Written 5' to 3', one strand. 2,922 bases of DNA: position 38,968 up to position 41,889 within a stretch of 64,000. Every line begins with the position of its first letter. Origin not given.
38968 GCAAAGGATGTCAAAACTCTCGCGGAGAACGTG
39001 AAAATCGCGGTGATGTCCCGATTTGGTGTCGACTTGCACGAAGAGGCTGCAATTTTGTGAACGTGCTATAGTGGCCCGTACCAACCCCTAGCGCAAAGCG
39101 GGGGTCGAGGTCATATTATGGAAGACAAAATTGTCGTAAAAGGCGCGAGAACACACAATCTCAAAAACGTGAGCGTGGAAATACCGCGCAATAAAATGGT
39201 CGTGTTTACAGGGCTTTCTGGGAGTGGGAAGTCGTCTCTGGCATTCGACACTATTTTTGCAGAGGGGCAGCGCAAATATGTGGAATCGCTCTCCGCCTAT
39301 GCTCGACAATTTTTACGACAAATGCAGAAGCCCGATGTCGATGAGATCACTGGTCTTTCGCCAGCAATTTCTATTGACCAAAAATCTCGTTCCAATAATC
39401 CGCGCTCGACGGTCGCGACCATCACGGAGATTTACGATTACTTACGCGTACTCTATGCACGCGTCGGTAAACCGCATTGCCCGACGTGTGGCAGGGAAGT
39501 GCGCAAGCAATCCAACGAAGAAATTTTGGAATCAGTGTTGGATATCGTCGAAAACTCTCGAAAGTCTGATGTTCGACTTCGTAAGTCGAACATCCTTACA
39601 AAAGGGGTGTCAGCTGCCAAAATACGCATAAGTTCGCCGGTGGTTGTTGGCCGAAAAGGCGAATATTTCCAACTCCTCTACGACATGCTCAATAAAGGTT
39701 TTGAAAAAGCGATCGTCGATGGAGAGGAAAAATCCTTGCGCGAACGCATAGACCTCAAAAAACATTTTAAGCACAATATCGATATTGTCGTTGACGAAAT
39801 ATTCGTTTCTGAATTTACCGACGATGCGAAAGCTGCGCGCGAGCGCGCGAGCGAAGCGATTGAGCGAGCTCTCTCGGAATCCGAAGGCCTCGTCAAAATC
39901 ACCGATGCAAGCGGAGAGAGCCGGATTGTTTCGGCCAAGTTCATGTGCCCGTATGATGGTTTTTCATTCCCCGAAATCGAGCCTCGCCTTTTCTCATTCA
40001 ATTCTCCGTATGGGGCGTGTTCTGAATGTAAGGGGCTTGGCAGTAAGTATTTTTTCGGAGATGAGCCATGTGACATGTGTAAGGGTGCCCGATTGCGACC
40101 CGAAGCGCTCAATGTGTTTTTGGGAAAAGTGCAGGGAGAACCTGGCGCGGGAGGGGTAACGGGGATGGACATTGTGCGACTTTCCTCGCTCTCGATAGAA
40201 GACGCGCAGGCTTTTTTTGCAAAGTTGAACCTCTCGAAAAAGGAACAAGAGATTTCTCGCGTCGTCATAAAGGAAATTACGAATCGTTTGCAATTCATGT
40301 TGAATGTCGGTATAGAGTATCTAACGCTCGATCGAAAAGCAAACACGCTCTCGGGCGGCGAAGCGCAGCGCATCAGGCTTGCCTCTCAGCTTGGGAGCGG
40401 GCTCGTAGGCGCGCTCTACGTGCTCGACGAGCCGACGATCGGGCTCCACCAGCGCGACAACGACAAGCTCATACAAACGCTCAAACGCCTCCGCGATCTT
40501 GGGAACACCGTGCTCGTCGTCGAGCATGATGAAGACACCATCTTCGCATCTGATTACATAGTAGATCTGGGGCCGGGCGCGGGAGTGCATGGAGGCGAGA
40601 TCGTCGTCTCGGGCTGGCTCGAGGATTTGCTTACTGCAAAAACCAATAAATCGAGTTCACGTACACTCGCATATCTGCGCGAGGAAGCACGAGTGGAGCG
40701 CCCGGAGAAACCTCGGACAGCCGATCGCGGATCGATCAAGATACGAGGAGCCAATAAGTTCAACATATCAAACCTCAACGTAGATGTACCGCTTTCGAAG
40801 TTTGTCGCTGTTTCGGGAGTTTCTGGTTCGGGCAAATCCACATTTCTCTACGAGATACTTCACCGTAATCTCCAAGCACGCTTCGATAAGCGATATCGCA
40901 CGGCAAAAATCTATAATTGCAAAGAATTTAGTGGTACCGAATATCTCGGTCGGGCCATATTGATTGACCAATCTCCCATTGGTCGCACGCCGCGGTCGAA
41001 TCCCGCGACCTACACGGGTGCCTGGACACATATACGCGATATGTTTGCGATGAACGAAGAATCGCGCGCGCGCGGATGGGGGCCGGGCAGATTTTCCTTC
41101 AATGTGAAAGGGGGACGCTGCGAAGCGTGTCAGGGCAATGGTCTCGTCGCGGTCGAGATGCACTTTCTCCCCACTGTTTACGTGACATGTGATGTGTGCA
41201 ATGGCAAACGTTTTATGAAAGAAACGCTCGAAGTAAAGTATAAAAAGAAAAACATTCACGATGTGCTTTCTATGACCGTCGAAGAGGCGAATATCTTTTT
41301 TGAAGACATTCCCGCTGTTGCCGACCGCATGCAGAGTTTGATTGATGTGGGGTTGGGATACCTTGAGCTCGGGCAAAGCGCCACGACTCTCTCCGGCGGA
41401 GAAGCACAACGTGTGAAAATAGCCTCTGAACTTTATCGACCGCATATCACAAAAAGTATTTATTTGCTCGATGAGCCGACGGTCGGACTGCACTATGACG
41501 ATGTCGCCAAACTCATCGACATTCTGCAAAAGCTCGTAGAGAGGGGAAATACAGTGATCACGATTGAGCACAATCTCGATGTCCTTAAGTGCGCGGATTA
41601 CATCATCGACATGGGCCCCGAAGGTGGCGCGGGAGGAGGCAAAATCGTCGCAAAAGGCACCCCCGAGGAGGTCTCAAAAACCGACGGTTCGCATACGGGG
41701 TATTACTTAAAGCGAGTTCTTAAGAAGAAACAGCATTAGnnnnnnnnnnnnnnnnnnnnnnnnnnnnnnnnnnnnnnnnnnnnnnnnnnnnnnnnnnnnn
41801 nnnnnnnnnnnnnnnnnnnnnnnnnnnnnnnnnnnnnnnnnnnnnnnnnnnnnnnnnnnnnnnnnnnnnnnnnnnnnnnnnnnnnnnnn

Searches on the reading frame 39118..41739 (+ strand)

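Call 51: search_protein_families(library=pfam, proteins=[window:39118-41739:+], max_evalue=0.0001)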
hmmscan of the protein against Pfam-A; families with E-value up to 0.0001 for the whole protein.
window:39118-41739:+ (873 aa): 11 families
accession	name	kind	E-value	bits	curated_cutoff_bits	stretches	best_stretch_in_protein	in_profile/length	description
PF00005.33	ABC_tran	-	4.5e-21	76.3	25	0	717-788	72-136/137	ABC transporter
PF17760.6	UvrA_inter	-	5.5e-19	68.5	23.3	1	166-262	16-106/109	UvrA interaction domain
PF02463.25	SMC_N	-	7.2e-09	35.8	40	0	4-479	4-206/220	RecF/RecN/SMC N terminal domain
PF13304.12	AAA_21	-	5.4e-08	33.7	27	0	764-814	243-294/304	AAA domain, putative AbiEii toxin, Type IV TA system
PF13555.12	AAA_29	-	9.2e-07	29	27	0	16-41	13-38/61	P-loop containing region of AAA domain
PF00684.25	DnaJ_CXXCXGXG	-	4.2e-06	27.4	32.7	0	666-698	16-51/65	DnaJ central domain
PF13191.12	AAA_16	-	1.3e-05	26.2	32.6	0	562-590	26-61/167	AAA ATPase domain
PF20703.3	nSTAND1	-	1.4e-05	25.4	27.1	0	11-51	19-59/379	Novel STAND NTPase 1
PF20720.3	nSTAND3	-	2.3e-05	24.6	27.2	0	12-45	4-37/155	Novel STAND NTPase 3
PF13175.12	AAA_15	-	4.5e-05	23.7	32.1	0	779-812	329-362/374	AAA ATPase domain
PF03193.22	RsgA_GTPase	-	6e-05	23.4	30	0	11-42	93-123/174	RsgA GTPase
